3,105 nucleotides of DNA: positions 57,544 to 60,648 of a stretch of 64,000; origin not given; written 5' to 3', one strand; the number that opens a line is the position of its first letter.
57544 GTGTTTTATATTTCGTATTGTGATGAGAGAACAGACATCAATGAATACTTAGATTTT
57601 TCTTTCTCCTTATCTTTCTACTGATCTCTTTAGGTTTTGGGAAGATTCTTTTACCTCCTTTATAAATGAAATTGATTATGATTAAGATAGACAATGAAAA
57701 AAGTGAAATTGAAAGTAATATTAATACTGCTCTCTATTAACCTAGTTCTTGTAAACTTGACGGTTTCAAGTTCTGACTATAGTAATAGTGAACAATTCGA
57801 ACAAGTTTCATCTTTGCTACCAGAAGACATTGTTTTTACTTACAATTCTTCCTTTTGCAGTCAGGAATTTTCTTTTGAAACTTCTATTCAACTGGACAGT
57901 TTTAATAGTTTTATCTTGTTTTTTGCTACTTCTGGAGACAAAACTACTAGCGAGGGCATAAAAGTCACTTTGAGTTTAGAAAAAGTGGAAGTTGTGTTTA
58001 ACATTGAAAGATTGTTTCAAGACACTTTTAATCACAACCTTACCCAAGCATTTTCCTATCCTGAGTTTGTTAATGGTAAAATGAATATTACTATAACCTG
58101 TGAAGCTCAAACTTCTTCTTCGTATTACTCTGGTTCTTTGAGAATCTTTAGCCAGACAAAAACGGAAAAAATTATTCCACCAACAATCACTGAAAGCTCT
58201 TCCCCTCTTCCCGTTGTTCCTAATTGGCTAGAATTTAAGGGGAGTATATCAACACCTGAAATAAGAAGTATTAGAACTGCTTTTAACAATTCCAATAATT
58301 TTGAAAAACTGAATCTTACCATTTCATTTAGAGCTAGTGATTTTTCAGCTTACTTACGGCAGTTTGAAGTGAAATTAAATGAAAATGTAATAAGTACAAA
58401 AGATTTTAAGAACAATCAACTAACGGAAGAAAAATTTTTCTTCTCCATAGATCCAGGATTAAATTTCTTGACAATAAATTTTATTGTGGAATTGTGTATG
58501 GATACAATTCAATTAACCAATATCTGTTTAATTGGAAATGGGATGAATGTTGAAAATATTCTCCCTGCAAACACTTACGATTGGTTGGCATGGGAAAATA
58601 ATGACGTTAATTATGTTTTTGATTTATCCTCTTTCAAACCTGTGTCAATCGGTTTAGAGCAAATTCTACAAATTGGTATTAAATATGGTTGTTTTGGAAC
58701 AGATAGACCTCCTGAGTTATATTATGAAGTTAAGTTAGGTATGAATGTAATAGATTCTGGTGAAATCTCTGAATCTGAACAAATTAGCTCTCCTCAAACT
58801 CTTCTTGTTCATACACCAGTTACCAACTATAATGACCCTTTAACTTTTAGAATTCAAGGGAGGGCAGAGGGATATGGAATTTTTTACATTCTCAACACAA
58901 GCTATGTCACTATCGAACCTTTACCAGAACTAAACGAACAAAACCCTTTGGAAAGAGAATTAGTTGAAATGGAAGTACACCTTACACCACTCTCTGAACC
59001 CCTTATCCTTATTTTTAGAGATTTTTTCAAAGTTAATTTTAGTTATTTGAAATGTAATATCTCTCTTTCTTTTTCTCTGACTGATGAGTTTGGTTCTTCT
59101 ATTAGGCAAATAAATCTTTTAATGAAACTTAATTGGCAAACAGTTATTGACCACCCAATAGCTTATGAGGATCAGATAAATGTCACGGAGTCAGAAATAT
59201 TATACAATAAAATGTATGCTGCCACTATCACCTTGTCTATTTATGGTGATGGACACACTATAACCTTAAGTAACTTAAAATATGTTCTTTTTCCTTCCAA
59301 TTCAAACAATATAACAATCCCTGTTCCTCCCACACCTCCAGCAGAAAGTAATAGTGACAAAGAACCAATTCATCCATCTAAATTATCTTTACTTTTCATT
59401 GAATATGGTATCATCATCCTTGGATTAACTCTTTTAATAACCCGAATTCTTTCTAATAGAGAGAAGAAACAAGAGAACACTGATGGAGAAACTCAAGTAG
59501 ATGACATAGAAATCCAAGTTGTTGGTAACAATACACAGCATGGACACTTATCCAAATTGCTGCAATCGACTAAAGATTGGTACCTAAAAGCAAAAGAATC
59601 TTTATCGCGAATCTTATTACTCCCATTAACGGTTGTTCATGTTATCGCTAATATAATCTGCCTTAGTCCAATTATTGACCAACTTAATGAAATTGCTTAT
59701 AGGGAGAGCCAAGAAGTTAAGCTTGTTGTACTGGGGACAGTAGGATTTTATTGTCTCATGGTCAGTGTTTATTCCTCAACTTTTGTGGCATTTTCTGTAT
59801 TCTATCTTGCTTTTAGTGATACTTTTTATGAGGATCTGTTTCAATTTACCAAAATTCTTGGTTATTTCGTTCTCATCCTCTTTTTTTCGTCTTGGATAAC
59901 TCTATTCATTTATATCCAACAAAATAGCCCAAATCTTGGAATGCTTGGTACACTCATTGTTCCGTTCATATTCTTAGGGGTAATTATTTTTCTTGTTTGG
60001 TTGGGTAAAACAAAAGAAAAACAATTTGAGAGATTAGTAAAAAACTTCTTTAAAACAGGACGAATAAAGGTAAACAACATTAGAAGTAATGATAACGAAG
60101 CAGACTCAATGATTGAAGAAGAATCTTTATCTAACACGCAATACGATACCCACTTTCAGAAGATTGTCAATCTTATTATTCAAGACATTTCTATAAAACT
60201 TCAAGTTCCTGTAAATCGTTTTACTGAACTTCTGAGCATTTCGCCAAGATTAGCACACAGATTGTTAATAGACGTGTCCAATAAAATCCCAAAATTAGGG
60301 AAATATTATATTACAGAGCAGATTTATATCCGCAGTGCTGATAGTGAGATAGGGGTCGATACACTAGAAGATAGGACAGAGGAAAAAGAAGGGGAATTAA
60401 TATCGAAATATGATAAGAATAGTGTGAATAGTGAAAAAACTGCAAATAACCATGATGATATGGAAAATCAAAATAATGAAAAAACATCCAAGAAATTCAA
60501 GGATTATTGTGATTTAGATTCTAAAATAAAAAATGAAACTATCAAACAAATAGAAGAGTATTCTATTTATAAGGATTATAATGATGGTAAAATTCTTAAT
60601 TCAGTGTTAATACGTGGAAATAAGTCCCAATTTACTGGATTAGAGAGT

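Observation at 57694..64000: Unannotated giant ORF (at least 2102 codons) running off the window end: a multi-pass membrane protein with a large ectodomain and an enormous cytoplasmic domain of unknown function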

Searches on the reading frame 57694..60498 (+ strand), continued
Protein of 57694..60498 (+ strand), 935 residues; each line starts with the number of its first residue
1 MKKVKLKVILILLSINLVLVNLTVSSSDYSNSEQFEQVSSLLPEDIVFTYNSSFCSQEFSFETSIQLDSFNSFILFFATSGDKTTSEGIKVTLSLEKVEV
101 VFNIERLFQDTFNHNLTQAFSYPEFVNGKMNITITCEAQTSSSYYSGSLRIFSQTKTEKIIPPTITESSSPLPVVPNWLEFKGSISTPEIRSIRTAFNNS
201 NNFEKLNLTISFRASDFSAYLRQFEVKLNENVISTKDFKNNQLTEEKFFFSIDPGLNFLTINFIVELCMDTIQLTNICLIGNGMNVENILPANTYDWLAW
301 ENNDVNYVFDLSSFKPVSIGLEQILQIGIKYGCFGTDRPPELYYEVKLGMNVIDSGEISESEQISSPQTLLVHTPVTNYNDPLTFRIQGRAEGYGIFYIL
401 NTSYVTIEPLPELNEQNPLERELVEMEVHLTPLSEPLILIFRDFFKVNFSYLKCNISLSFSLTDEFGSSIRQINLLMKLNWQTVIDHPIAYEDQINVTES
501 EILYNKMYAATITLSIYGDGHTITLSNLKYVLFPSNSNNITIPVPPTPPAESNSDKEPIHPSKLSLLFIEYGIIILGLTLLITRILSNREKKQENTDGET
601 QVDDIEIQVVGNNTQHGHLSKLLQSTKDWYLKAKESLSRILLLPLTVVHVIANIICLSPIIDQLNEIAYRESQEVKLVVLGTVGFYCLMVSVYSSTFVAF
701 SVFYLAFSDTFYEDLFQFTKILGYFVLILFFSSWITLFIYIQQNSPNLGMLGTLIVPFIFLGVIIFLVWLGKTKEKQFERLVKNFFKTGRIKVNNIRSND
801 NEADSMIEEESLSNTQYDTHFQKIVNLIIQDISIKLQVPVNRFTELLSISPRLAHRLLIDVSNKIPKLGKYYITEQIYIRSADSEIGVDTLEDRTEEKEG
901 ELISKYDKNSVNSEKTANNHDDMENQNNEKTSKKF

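Call 86: search_protein_families(library=pfam, proteins=[P0008, P0010, P0012, P0006], max_evalue=0.1)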
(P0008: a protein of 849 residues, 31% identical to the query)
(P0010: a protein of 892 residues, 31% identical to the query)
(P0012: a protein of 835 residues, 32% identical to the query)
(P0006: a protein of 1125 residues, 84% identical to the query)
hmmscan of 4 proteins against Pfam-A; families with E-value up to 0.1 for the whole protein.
P0008 (849 aa): 1 family
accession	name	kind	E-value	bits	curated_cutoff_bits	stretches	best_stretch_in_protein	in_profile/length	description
PF18868.7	zf-C2H2_3rep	-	0.097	13.8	30.8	0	773-828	60-113/126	Zinc finger C2H2-type, 3 repeats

P0010 (892 aa): 0 families

P0012 (835 aa): 0 families

P0006 (1125 aa): 1 family
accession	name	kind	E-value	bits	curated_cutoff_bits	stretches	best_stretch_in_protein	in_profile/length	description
PF01040.23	UbiA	-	0.021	14.6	34.2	1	678-766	74-160/250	UbiA prenyltransferase family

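Call 93: find_encoding_contigs(protein=P0009, flank=6000, max_places=3)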
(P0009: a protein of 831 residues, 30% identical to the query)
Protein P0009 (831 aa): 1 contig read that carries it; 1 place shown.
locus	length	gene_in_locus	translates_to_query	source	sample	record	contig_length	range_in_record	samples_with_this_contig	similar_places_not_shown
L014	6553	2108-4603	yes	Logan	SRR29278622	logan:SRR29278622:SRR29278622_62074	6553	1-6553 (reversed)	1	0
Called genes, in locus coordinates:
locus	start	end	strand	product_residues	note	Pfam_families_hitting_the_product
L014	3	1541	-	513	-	?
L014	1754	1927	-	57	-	-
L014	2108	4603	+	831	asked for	-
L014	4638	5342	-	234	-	PF13273:DUF4064 (faint)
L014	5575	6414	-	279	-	-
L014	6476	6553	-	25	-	?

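Call 94: find_encoding_contigs(protein=P0012, flank=6000, max_places=3)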
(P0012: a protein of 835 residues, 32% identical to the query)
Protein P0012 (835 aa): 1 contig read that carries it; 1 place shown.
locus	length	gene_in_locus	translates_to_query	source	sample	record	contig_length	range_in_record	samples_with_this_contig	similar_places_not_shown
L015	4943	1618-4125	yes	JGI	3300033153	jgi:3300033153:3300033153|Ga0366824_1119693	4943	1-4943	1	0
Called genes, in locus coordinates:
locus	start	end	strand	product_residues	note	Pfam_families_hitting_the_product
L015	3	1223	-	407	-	?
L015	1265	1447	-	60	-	-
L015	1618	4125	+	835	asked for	-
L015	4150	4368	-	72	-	-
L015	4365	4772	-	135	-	-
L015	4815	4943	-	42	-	?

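Call 115: search_solved_structures(query=A11, max_evalue=10, show_alignments=1)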
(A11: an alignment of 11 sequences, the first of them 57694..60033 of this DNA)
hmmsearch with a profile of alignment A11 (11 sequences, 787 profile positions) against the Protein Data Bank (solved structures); distinct sequences matched with E-value up to 10: 0.

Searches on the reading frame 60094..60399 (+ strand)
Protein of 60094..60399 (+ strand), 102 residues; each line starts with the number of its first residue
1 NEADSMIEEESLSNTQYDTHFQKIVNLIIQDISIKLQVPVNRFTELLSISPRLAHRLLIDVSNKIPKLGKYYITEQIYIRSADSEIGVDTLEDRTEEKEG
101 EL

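Call 104: search_solved_structures(query=A10, max_evalue=10, show_alignments=2)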
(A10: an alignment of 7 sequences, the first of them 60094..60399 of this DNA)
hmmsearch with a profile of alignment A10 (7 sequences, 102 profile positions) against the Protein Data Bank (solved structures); distinct sequences matched with E-value up to 10: 1.
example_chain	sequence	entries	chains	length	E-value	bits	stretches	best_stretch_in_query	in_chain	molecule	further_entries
2icp_A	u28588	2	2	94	0.9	12.7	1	21-53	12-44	antitoxin higa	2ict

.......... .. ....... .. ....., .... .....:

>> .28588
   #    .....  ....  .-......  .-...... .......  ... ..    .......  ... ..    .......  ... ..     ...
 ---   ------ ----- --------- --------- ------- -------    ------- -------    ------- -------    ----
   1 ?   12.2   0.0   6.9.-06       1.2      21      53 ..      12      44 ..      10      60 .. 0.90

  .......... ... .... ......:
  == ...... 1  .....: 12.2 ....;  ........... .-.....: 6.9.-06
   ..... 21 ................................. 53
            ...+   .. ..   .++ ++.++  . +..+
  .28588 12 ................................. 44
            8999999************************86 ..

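Call 105: search_protein_families(library=pfam, alignment_id=A10, max_evalue=10)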
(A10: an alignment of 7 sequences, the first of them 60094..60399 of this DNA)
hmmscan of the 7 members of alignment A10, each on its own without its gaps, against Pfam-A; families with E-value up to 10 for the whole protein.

A. member 1, window:60094-60399:+ (102 aa): 1 family
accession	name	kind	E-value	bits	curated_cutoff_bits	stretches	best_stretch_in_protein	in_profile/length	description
PF03312.20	DUF272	-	0.13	13.1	25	1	10-81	36-109/124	Protein of unknown function (DUF272)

B. families by the number of members that match (of 7 scanned): 5 families
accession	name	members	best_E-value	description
PF04406.19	TP6A_N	2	0.031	Type IIB DNA topoisomerase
PF01051.27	Rep3_N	1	0.0013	Initiator Replication protein, WH1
PF10083.14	DUF2321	1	0.1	Uncharacterized protein conserved in bacteria (DUF2321)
PF03312.20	DUF272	1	0.13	Protein of unknown function (DUF272)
PF01208.23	URO-D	1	0.24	Uroporphyrinogen decarboxylase (URO-D)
